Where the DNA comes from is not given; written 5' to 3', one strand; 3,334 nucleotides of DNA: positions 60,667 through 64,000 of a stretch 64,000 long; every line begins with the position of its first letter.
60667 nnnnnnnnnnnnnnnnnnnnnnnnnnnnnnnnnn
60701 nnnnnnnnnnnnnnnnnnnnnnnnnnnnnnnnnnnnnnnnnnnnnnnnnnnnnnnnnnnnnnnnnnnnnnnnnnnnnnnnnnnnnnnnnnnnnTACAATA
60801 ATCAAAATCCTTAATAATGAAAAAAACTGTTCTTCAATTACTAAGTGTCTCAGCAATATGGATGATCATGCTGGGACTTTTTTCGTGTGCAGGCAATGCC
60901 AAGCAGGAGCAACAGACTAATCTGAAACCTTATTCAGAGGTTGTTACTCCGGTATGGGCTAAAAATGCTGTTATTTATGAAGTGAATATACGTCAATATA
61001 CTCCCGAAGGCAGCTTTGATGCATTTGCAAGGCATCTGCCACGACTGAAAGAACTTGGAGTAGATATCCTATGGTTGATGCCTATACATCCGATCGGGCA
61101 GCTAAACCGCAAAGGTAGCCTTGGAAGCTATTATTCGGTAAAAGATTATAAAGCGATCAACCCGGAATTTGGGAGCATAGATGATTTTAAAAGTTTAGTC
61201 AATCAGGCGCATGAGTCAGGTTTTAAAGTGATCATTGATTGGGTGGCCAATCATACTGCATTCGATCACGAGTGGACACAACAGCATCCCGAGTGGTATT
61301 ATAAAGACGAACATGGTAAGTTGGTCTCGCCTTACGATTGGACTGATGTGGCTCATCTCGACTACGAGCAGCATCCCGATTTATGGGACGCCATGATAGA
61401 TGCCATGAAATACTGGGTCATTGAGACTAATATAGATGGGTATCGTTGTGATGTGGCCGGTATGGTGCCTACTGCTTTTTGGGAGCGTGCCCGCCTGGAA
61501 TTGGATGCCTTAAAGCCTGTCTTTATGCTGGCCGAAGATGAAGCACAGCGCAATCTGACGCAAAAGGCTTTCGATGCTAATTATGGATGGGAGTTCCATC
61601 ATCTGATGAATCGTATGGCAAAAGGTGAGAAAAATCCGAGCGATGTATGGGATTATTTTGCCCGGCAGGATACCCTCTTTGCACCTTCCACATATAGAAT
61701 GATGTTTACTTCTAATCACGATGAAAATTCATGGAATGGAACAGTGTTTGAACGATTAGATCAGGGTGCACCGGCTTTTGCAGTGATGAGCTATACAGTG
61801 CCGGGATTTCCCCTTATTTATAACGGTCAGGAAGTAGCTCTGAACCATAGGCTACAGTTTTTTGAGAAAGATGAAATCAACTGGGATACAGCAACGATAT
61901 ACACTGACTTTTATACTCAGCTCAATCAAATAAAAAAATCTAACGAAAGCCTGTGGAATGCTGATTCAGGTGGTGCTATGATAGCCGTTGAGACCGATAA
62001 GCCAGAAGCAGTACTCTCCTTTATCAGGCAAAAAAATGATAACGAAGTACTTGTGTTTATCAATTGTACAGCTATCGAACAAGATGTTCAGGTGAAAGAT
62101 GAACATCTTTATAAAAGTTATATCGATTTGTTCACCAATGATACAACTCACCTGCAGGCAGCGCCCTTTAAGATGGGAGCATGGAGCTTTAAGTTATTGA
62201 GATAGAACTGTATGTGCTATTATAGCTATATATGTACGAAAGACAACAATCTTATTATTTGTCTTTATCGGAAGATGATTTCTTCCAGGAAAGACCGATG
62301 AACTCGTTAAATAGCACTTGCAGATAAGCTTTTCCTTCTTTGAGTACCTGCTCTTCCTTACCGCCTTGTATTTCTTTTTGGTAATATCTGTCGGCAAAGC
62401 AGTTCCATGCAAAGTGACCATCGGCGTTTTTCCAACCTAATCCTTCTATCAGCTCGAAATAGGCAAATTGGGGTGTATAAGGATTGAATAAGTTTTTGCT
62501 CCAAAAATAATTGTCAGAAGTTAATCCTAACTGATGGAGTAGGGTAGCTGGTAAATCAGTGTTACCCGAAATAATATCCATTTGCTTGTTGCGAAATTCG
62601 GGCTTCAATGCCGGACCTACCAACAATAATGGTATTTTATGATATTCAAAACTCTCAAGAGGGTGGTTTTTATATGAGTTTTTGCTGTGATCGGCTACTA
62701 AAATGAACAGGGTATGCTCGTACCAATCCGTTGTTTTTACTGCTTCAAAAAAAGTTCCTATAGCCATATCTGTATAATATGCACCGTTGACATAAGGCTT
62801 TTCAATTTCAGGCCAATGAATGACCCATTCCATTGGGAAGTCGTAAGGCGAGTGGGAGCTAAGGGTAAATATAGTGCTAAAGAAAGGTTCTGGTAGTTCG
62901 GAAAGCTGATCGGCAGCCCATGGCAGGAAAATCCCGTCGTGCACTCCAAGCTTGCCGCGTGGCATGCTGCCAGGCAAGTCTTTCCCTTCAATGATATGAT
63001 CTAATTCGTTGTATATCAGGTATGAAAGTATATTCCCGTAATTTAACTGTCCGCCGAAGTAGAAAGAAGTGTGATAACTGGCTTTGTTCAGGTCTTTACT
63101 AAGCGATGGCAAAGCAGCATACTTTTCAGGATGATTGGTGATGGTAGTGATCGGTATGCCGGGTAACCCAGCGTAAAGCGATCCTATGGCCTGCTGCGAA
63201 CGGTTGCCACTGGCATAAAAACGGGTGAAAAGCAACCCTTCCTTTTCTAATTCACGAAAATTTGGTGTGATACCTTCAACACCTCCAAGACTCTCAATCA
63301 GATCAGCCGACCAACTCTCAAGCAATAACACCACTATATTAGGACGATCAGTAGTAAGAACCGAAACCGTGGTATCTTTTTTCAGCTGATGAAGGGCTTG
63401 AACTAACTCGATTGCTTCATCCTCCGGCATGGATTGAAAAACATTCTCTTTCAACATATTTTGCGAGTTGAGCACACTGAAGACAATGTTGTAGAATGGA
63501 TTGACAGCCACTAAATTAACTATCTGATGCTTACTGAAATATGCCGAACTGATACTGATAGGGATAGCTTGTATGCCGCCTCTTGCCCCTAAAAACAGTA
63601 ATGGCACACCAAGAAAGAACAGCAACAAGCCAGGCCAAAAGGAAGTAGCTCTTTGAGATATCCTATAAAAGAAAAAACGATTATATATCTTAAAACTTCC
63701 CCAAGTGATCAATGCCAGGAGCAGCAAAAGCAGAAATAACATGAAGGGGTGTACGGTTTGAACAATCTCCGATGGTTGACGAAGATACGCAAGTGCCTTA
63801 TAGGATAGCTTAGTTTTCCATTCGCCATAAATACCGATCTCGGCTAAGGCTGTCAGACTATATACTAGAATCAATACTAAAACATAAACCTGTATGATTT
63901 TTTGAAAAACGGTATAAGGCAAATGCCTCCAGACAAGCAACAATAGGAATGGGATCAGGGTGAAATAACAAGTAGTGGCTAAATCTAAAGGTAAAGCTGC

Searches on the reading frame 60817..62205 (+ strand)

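Call 69: search_protein_families(library=pfam, max_evalue=0.00001, proteins=[window:60817-62205:+])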
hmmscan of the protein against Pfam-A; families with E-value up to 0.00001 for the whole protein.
window:60817-62205:+ (462 aa): 3 families
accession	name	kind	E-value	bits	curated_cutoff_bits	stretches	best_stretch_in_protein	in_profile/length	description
PF00128.31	Alpha-amylase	-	2.8e-32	113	22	1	65-354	16-361/446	Alpha amylase, catalytic domain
PF14701.12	hDGE_amylase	-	1.2e-08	34.9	27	1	65-165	19-121/439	Glycogen debranching enzyme, glucanotransferase domain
PF16657.11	Malt_amylase_C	-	1.2e-06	28.9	27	1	386-459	1-74/75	Maltogenic Amylase, C-terminal domain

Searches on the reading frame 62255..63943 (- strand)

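Call 69: search_protein_families(library=pfam, max_evalue=0.00001, proteins=[window:62255-63943:-])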
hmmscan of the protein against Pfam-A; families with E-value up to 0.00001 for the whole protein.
window:62255-63943:- (562 aa): 1 family
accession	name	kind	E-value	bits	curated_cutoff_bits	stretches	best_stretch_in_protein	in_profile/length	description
PF00884.28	Sulfatase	-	1.2e-28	100.7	25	1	201-473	1-300/301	Sulfatase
